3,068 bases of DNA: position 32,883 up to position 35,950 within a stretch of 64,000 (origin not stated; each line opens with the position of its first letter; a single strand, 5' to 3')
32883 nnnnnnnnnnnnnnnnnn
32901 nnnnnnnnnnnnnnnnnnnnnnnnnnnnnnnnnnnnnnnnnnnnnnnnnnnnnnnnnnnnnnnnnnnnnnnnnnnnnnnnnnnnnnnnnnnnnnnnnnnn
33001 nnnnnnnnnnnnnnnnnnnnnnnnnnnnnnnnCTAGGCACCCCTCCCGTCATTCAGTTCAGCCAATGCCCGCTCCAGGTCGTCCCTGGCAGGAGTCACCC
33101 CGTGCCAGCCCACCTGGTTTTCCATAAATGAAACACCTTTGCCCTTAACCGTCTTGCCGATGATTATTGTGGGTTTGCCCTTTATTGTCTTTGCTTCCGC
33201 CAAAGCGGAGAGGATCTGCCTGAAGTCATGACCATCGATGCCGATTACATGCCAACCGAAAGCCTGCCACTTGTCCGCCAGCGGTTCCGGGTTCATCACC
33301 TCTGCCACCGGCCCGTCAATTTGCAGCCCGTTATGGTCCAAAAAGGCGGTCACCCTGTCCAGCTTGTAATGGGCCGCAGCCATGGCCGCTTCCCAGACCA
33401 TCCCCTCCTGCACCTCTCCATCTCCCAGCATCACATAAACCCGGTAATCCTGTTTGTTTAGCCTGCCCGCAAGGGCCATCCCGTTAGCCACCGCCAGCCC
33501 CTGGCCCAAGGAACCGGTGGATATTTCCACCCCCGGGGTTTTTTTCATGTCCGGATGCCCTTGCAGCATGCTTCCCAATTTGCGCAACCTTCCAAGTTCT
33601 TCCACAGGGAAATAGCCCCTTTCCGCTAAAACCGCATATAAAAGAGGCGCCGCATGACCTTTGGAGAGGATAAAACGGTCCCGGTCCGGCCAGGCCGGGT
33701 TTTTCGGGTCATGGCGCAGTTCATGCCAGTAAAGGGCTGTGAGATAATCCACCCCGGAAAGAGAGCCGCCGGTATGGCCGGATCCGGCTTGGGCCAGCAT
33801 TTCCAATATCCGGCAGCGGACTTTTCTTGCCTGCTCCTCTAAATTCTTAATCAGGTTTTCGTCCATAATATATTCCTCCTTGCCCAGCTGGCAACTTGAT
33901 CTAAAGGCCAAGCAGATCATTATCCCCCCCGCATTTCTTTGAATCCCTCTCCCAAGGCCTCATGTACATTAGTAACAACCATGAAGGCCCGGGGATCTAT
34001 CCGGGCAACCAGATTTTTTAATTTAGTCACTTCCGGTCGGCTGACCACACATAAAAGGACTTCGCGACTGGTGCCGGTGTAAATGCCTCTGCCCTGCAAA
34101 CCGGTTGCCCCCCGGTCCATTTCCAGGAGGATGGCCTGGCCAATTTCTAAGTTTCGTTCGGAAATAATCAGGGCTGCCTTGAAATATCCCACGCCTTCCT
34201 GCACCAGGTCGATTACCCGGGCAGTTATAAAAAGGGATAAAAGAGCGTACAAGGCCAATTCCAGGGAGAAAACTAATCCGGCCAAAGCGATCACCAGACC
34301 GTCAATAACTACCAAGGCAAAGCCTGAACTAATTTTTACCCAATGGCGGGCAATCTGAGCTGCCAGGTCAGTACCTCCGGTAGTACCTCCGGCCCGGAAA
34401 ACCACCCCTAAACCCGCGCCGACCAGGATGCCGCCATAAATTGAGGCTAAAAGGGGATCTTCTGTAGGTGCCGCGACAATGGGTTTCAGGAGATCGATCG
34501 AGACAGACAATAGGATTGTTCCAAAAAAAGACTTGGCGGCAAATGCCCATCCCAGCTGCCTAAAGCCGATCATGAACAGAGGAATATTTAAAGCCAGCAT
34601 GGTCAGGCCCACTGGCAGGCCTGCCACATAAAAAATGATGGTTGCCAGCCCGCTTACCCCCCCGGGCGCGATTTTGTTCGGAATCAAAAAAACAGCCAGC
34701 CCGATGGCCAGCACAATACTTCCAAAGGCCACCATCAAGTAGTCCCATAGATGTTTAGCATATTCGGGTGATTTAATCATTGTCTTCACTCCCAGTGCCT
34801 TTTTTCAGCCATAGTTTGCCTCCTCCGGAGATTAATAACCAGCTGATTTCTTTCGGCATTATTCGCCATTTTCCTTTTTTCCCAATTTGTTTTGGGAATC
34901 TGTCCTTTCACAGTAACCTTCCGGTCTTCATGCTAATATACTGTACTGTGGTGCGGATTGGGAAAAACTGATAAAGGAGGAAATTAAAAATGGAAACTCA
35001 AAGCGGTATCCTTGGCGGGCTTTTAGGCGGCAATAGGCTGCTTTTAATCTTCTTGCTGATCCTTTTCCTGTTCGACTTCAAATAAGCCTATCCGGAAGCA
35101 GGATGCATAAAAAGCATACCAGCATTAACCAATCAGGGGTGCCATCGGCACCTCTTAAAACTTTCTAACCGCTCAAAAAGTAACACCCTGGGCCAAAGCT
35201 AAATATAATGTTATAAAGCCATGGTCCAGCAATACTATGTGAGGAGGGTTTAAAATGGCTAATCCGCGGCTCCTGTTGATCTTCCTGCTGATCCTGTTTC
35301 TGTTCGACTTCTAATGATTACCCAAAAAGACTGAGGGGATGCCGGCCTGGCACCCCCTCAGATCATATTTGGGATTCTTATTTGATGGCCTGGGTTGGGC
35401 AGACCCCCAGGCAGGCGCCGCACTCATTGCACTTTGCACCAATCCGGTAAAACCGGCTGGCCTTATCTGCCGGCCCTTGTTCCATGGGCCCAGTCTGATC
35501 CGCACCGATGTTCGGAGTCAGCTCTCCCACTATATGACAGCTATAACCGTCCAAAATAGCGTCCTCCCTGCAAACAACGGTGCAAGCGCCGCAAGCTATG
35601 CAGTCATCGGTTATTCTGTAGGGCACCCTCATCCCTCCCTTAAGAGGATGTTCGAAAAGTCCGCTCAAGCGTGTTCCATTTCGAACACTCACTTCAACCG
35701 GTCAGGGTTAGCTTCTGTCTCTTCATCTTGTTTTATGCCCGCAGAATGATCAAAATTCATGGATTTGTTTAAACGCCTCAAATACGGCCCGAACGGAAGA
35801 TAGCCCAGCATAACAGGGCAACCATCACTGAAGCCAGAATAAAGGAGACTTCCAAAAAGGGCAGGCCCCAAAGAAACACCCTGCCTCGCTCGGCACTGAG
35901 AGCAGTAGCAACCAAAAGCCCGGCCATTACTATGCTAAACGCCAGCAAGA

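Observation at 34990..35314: Twin unannotated micro-ORFs (31 and 19 aa) with an identical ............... tail that differs only synonymously at DNA level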

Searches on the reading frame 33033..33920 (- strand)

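Call 42: search_protein_families(library=pfam, proteins=[window:33033-33920:-], max_evalue=0.00001)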
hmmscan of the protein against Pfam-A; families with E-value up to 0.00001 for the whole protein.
window:33033-33920:- (295 aa): 3 families
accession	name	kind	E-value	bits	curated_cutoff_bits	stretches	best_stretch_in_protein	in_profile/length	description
PF00456.26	Transketolase_N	-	6.6e-65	219.7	22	1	31-283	6-269/334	Transketolase, thiamine diphosphate binding domain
PF13292.11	DXP_synthase_N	-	8.1e-15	55.3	21.2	1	25-205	16-179/274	1-deoxy-D-xylulose-5-phosphate synthase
PF00676.26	E1_dh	-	4e-08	33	22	1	113-245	79-209/300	Dehydrogenase E1 component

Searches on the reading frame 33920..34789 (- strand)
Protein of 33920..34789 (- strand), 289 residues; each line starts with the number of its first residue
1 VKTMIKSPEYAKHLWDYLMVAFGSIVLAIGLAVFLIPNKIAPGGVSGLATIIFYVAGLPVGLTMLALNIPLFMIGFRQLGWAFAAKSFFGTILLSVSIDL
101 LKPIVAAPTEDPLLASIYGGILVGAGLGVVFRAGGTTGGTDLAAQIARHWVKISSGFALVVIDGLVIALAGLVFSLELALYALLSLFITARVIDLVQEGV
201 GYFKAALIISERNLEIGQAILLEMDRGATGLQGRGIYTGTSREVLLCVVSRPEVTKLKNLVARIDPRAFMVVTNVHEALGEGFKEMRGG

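Call 12: find_related_loci(query=window:33920-34789:-, collection=genome_contigs, flank=4000)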
Query window:33920-34789:- (289 aa) in genome_contigs; peptide patterns used: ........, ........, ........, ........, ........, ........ (x = any residue, [..] = any of these).
137 stretches matched a pattern; 13 encode a relative of the query (tblastn E <= 1e-3); 13 distinct loci.
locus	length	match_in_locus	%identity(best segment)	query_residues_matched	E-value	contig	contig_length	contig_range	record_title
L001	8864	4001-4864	90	1-288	4e-172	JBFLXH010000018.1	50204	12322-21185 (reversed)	MAG: Bacillota bacterium isolate MAG053 MAG053_18, whole genome shotgun sequence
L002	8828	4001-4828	73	11-286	1e-126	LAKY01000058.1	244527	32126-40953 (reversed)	Clostridiales bacterium PH28_bin88 ph28_86, whole genome shotgun sequence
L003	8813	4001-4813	70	15-285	1e-115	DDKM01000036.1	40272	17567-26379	MAG TPA_asm: Firmicutes bacterium UBA2598 UBA2598_contig_706, whole genome shotgun sequence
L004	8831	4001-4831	49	16-286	4e-79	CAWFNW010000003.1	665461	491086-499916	MAG: uncultured Actinomycetes bacterium isolate MFD05942.bin.1.20 genome assembly, contig: contig_3529, whole genome sho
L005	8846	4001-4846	47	11-286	1e-77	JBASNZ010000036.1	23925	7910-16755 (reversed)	MAG: Coriobacteriia bacterium isolate MFD12108_ilm_asm_bin9 k127_72863, whole genome shotgun sequence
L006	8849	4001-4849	42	4-286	4e-75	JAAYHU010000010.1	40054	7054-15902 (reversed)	MAG: Tissierellia bacterium isolate AS09scLD_401 12253_AS09, whole genome shotgun sequence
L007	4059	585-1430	44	12-286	8e-72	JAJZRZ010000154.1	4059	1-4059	MAG: Actinomycetes bacterium isolate SKS3.bin14 NODE_37662_length_4059_cov_1.303662, whole genome shotgun sequence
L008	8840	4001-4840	45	10-287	2e-66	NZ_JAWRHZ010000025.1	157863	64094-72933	MAG: Proteiniborus sp. isolate ADS25 c_000000078166, whole genome shotgun sequence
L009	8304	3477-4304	44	10-283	6e-63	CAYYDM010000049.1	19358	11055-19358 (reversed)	MAG TPA_asm: uncultured Clostridia bacterium isolate binchicken_co158_154 genome assembly, contig: NODE_2509_length_1935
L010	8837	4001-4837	39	12-286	1e-55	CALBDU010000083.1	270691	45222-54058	MAG TPA_asm: uncultured Clostridium sp. isolate SRR3330203_bin.119_CONCOCT_v1.1_MAG genome assembly, contig: ERZ724088.2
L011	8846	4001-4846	38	9-286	5e-55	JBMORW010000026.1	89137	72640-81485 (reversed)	MAG: Bacillota bacterium isolate Betzabe_MAG190 MAG190_26, whole genome shotgun sequence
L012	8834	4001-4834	37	12-286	2e-54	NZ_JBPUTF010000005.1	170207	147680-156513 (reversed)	Clostridium sp. LP20 spades_K_17_127_5, whole genome shotgun sequence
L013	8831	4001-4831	36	16-287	1e-46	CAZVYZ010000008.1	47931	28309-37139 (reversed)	MAG TPA_asm: uncultured Ruminococcus sp. isolate binchicken_co370_207 genome assembly, contig: NODE_934_length_47931_cov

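Call 42: search_protein_families(library=pfam, proteins=[window:33920-34789:-], max_evalue=0.00001)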
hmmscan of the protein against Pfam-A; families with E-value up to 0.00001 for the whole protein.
window:33920-34789:- (289 aa): 2 families
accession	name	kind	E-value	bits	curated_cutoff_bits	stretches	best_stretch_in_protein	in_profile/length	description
PF02588.21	YitT_membrane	-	2.6e-63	213.6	24.3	1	16-220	1-204/205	Uncharacterised 5xTM membrane BCR, YitT family COG1284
PF10035.14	DUF2179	-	2.1e-21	75.9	22.8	1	226-280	1-55/55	Uncharacterized protein conserved in bacteria (DUF2179)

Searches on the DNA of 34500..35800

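Call 4: search_rna_families(source=window, start=34500, end=35800, threshold=evalue, max_evalue=10)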
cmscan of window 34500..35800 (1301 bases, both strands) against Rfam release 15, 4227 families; matches with E-value up to 10: 2.
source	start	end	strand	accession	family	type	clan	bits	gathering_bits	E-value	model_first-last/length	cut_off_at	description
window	34803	34926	-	RF01932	bxd_4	Gene; lncRNA;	-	15.2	40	7.7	1-106/106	no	Bithoraxoid conserved region 4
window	35267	35355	+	RF01973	H19_2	Gene; lncRNA;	-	10.9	50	9.3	1-69/69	no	H19 conserved region 2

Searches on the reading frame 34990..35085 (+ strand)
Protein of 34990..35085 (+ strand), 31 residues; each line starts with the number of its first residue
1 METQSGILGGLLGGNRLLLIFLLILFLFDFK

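Call 9: search_protein_families(library=ncbifam, proteins=[window:34990-35082:+], max_evalue=10)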
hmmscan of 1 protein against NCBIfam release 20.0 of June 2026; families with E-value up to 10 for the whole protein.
seq(31 aa): 0 families

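Call 10: search_protein_families(library=pfam, proteins=[window:34990-35082:+], max_evalue=10)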
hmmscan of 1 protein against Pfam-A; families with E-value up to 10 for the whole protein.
seq(31 aa): 1 family
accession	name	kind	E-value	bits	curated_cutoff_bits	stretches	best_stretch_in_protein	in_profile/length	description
PF20682.3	Hanta_Gc_C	-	0.3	11.2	28.5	1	4-29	185-210/229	Hantavirus glycoprotein Gc, C-terminal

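Call 20: search_protein_families(library=pfam, alignment_id=A1, max_evalue=10)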
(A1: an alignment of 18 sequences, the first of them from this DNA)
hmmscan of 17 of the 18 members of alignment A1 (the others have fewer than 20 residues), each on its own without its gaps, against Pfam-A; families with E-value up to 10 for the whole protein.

A. member 1, seq(31 aa): 1 family
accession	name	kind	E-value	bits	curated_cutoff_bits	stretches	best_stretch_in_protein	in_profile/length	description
PF20682.3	Hanta_Gc_C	-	0.3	11.2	28.5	1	4-29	185-210/229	Hantavirus glycoprotein Gc, C-terminal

B. families by the number of members that match (of 17 scanned): 3 families
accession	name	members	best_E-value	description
PF03988.17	DUF347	1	0.0017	Repeat of Unknown Function (DUF347)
PF20682.3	Hanta_Gc_C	1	0.3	Hantavirus glycoprotein Gc, C-terminal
PF11752.14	DUF3309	1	7.2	Protein of unknown function (DUF3309)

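Call 21: search_protein_families(library=ncbifam, alignment_id=A1, max_evalue=10)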
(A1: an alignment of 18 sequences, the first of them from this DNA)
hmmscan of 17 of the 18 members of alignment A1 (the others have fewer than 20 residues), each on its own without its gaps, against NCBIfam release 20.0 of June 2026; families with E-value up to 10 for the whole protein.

A. member 1, seq(31 aa): 0 families

B. families by the number of members that match (of 17 scanned): 3 families
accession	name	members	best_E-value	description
NF047942.1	TatA_Rickett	7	0.0058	twin-arginine translocase TatA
NF002728.1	PRK02624.1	2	0.053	photosystem II reaction center phosphoprotein PsbH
NF041543.1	XopA_Hpa1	1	6.6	XopA/Hpa1 family type III secretion system protein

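Call 43: search_protein_representatives(alignment_id=A3)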
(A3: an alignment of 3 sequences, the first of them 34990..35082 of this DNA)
Query: 3 sequences, 30 profile positions. Proteins with E-value up to 0.001 (for the whole library): 9; up to 1e-10: 1; up to 1e-30: 0. The best 9 are listed.
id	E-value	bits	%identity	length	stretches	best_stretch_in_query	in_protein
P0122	4.3e-13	65.5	-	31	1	1-29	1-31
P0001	1.8e-09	53.9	-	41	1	1-30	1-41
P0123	4.1e-07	46.4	-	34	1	1-28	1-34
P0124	4.6e-07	46.2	-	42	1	8-29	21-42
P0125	1.7e-06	44.3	-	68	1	6-29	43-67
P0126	2.3e-06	43.9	-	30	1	1-28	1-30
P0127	4.5e-06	43.0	-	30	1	7-29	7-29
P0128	4.2e-05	39.9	-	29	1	8-29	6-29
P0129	2.6e-04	37.4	-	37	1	1-28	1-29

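Call 46: list_cluster_members(proteins=[P0122, P0001, P0123, P0124, P0125, P0126, P0127, P0128, P0129])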
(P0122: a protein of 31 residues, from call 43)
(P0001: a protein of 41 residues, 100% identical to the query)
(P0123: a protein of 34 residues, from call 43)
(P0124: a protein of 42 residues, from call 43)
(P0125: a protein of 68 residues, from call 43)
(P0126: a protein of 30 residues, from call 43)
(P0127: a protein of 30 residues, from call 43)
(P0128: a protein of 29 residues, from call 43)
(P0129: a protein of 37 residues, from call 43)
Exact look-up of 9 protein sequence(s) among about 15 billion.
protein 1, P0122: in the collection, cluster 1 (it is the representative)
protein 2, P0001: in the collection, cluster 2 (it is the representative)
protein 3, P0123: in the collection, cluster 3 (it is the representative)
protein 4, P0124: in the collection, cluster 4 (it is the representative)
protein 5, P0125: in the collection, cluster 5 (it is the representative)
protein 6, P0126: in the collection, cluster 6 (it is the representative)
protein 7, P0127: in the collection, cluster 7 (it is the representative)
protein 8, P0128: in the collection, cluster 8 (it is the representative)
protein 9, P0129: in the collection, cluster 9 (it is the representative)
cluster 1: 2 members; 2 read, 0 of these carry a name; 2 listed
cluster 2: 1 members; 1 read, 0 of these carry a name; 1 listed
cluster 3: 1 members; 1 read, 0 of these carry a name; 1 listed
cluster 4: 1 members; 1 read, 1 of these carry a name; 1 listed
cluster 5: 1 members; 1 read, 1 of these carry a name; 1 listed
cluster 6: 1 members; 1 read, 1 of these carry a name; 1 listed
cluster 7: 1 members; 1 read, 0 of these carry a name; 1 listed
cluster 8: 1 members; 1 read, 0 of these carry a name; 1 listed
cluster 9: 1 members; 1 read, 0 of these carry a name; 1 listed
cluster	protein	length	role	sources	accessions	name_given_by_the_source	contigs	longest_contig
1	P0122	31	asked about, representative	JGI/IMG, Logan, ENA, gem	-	-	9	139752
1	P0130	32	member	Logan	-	-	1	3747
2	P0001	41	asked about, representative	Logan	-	-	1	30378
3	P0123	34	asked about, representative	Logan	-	-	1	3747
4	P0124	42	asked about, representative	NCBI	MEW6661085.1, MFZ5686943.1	MAG: hypothetical protein ACOY9Y_01935 [Bacillota bacterium]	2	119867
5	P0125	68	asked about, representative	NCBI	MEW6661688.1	MAG: hypothetical protein AB1447_04780 [Bacillota bacterium]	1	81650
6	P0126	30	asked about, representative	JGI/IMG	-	hypothetical protein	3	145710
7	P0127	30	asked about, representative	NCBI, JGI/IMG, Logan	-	-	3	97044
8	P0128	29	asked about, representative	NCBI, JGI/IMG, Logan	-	-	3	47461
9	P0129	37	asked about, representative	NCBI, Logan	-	-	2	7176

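Call 47: find_encoding_contigs(protein=window:34990-35085:+, flank=10000, max_places=6)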
Protein window:34990-35085:+ (31 aa): 24 contigs read that carry it; 6 places shown.
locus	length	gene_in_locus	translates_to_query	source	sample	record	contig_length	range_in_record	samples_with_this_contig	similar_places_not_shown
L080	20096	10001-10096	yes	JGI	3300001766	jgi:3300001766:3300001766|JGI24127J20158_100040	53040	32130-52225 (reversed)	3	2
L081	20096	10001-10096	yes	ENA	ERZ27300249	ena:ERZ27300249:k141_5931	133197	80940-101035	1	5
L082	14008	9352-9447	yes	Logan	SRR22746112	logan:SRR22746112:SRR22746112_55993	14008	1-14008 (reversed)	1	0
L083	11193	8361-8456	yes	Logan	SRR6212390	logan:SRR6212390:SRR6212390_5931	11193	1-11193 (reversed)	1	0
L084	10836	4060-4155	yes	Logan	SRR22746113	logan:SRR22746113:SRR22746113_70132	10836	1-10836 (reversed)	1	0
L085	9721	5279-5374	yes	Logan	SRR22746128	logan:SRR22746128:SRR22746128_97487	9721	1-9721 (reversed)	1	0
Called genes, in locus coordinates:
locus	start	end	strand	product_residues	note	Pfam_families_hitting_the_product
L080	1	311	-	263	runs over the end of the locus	PF00072:Response_reg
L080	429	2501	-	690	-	PF02665:Nitrate_red_gam (weak), PF12838:Fer4_7 (faint), PF13534:Fer4_17 (faint), PF12797:Fer4_2 (weak), PF13183:Fer4_8, PF13187:Fer4_9 (weak), PF13237:Fer4_10 (weak), PF02754:CCG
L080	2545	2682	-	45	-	-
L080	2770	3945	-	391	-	PF22694:CtpB_N-like, PF00595:PDZ, PF13180:PDZ_2, PF17820:PDZ_6, PF03572:Peptidase_S41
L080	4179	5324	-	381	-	PF11932:DUF3450 (weak), PF24568:CC_PcsB, PF01551:Peptidase_M23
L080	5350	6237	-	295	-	PF18075:FtsX_ECD, PF02687:FtsX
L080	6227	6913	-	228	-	PF00005:ABC_tran, PF13304:AAA_21 (faint)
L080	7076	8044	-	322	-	PF02779:Transket_pyr, PF02780:Transketolase_C, PF22613:Transketolase_C_1 (weak), PF17147:PFOR_II (weak)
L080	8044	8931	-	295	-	PF13292:DXP_synthase_N, PF00456:Transketolase_N, PF00676:E1_dh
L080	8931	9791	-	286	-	PF02588:YitT_membrane, PF10035:DUF2179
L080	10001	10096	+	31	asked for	-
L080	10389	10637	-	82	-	PF00037:Fer4 (weak), PF12797:Fer4_2 (faint), PF12837:Fer4_6 (faint), PF13187:Fer4_9 (faint), PF13237:Fer4_10 (faint), PF13183:Fer4_8 (weak), PF12838:Fer4_7 (weak), PF00037:Fer4 (weak), +2 more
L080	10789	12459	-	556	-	PF03109:ABC1, PF27536:UbiB_helical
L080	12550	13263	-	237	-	PF11209:LmeA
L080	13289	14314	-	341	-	PF03462:PCRF, PF00472:RF-1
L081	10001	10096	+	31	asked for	-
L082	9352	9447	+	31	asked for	-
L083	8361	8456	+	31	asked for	-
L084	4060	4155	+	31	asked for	-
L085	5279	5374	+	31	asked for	-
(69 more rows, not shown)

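Call 72: predict_structure(alignment_id=A3)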
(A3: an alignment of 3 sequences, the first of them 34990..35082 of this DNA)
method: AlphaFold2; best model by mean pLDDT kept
length: 31 residues; sequences in the alignment: 3
mean_pLDDT: 79.0   pTM: 0.37
mean pLDDT of the five models: 79.0, 78.4, 77.4, 76.9, 74.3
residues with pLDDT >= 90: 11; 70-90: 10; 50-70: 10; < 50: 0
segments of 3 or more residues with pLDDT < 50: none
pLDDT, mean of each block of 10 residues (from residue 1): 65 84 90 59
secondary structure, 60 per line:
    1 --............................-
elements in order: H3-30

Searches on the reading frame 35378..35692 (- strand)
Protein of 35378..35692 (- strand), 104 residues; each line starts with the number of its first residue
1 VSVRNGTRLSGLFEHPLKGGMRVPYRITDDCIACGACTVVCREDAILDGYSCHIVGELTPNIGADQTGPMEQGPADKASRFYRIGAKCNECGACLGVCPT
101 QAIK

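Call 42: search_protein_families(library=pfam, proteins=[window:35378-35692:-], max_evalue=0.00001)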
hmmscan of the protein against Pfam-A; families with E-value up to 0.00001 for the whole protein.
window:35378-35692:- (104 aa): 8 families
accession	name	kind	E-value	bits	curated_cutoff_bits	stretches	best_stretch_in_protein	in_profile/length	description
PF00037.32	Fer4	-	3.7e-11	42.8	21.1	0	25-46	2-23/24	4Fe-4S binding domain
PF13187.11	Fer4_9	-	5.4e-10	39.6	27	0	78-103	34-52/52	4Fe-4S dicluster domain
PF12797.12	Fer4_2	-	5.2e-08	32.8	24.5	0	23-41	2-20/22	4Fe-4S binding domain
PF12837.12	Fer4_6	-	1.5e-07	31.4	25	0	86-103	7-24/24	4Fe-4S binding domain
PF13237.11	Fer4_10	-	6.9e-07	29.5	25.5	0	83-100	4-21/53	4Fe-4S dicluster domain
PF12838.12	Fer4_7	-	1.4e-06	29.1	27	0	31-102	2-52/52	4Fe-4S dicluster domain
PF13183.11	Fer4_8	-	2.3e-06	28.4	27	0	29-100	3-66/68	4Fe-4S dicluster domain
PF14697.11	Fer4_21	-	2.9e-06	27.8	35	0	84-103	37-57/59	4Fe-4S dicluster domain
